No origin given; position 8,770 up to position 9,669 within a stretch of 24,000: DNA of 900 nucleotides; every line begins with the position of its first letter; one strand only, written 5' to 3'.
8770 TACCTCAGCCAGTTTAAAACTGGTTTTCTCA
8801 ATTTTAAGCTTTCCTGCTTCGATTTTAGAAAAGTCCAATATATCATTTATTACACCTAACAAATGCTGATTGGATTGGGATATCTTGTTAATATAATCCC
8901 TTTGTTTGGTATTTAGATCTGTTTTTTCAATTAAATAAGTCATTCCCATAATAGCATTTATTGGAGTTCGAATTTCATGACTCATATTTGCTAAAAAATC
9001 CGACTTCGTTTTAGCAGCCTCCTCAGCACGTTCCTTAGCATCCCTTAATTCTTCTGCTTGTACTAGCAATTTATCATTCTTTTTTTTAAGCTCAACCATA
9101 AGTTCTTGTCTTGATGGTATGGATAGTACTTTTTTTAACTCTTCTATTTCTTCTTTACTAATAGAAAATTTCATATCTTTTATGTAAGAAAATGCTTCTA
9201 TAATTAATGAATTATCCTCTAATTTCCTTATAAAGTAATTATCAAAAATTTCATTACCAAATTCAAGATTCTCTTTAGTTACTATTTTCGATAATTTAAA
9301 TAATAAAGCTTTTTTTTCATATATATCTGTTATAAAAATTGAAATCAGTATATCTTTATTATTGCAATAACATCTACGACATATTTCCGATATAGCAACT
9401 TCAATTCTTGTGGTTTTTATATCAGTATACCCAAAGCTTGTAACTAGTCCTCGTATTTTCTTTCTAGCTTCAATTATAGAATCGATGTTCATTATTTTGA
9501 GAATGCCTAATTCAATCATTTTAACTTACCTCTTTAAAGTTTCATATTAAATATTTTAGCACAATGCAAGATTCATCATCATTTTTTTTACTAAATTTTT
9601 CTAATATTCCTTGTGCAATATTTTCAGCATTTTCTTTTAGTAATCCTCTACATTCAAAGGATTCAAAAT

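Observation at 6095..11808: Stressosome-type RsbR-RsbS-RsbT-RsbX operon feeding a histidine-kinase phosphorelay instead of a sigma-B partner switch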

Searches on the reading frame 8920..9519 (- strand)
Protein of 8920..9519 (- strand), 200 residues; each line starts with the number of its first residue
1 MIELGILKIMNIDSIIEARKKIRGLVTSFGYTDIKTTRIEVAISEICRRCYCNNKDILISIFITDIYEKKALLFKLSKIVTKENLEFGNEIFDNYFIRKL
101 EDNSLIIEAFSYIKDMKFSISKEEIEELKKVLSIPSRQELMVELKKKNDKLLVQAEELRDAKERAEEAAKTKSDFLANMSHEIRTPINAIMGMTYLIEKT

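Call 20: search_protein_families(library=pfam, proteins=[window:9010-9519:-], max_evalue=10)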
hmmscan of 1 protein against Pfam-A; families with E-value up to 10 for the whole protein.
seq(170 aa): 1 family
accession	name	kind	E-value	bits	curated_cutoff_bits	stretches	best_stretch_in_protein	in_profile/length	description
PF18446.7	DUF5611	-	0.67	11.1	25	1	89-169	19-101/102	Domain of unknown function (DUF5611)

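Call 21: search_solved_structures(query=window:9064-9519:-, max_evalue=10, show_alignments=2)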
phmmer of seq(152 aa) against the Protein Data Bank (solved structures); distinct sequences matched with E-value up to 10: 10.
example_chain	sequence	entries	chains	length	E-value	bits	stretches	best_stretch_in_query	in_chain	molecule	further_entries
3mkp_A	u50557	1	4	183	0.57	13.4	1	32-116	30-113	Hepatocyte growth factor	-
3hn4_A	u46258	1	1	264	1.3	12.2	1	32-115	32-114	Hepatocyte growth factor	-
23it_1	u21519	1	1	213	1.9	11.7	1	14-64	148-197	VP1 of capsid protein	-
7d3k_1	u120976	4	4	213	1.9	11.6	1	16-54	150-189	O/TIBET/99 VP1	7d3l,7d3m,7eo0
5ddj_1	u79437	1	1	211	2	11.5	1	13-53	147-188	Foot and mouth disease virus, VP1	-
5nej_1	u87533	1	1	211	2.1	11.5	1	13-53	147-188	O1 Manisa VP1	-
5net_1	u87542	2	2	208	2.1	11.5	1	13-53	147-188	O1 Manisa VP1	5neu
5ac9_1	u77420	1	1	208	2.1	11.5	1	13-53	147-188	VP1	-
1qqp_1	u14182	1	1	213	2.1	11.5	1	15-70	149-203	PROTEIN (GENOME POLYPROTEIN)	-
1bbt_1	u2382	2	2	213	2.1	11.5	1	15-70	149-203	FOOT-AND-MOUTH DISEASE VIRUS (SUBUNIT VP1) | FOOT AND MOUTH DISEASE VIRUS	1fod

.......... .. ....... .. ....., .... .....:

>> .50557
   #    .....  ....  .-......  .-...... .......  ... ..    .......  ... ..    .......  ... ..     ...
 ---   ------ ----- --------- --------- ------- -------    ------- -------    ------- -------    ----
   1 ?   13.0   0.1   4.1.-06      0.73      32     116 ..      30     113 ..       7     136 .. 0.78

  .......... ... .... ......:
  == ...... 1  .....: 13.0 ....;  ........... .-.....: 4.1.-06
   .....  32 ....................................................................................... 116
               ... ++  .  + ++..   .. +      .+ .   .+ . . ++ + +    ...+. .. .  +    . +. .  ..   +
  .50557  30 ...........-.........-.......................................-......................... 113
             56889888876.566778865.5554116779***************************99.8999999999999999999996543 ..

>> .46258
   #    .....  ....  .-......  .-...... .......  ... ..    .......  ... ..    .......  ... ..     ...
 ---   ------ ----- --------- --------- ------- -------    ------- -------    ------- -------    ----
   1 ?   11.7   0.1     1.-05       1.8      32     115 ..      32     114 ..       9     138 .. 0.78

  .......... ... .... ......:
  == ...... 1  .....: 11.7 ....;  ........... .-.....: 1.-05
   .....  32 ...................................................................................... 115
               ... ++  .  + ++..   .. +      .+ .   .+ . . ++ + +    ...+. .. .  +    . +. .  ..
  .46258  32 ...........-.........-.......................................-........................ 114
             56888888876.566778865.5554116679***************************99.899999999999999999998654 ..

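Call 22: find_homologous_proteins(query=window:9064-9519:-, max_evalue=0.001)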
Query seq(152 aa): 117 candidates shared short words with the query, none scored E <= 0.001.

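Call 28: search_protein_representatives(protein=window:9076-9519:-)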
Query: 148 residues. Proteins with E-value up to 0.001 (for the whole library): 106; up to 1e-10: 12; up to 1e-30: 2. The best 106 are listed.
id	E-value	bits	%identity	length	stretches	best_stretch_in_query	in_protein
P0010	5.4e-38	146.2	53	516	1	1-148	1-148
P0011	1.3e-35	138.4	51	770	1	1-148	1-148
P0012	9.6e-30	119.5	47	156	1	1-148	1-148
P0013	1.2e-20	90.0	54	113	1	1-91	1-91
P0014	7.0e-14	68.1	34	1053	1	1-148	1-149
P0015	7.4e-14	68.1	37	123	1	1-116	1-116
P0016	3.9e-13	65.7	31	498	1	1-148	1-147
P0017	3.8e-12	62.5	36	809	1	1-146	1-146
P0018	5.6e-12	62.0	32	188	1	1-144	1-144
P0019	7.0e-12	61.7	26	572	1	1-148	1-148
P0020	8.6e-11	58.1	31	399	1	1-147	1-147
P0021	9.6e-11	58.0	30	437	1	1-148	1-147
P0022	1.9e-10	57.0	30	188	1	1-148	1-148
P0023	2.7e-10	56.5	26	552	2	1-123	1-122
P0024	9.7e-10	54.7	31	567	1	1-148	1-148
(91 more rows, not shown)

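Call 29: predict_structure(protein=window:8920-9519:-)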
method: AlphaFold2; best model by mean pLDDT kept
length: 200 residues; sequences in the alignment: 1
mean_pLDDT: 50.4   pTM: 0.28
mean pLDDT of the five models: 50.4, 47.2, 44.5, 43.5, 38.7
residues with pLDDT >= 90: 9; 70-90: 46; 50-70: 18; < 50: 127
segments of 3 or more residues with pLDDT < 50: 1-17, 26-132
pLDDT, mean of each block of 10 residues (from residue 1): 31 47 49 40 33 36 37 33 34 31 25 30 44 54 83 90 85 76 78 75
secondary structure, 60 per line:
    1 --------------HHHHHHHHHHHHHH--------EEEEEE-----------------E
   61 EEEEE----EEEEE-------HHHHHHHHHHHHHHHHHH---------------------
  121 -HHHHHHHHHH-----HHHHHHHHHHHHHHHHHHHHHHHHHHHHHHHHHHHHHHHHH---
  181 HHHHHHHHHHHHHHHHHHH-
elements in order: H15-28 E37-42 E60-65 E70-74 H82-99 H122-131 H137-177 H181-199
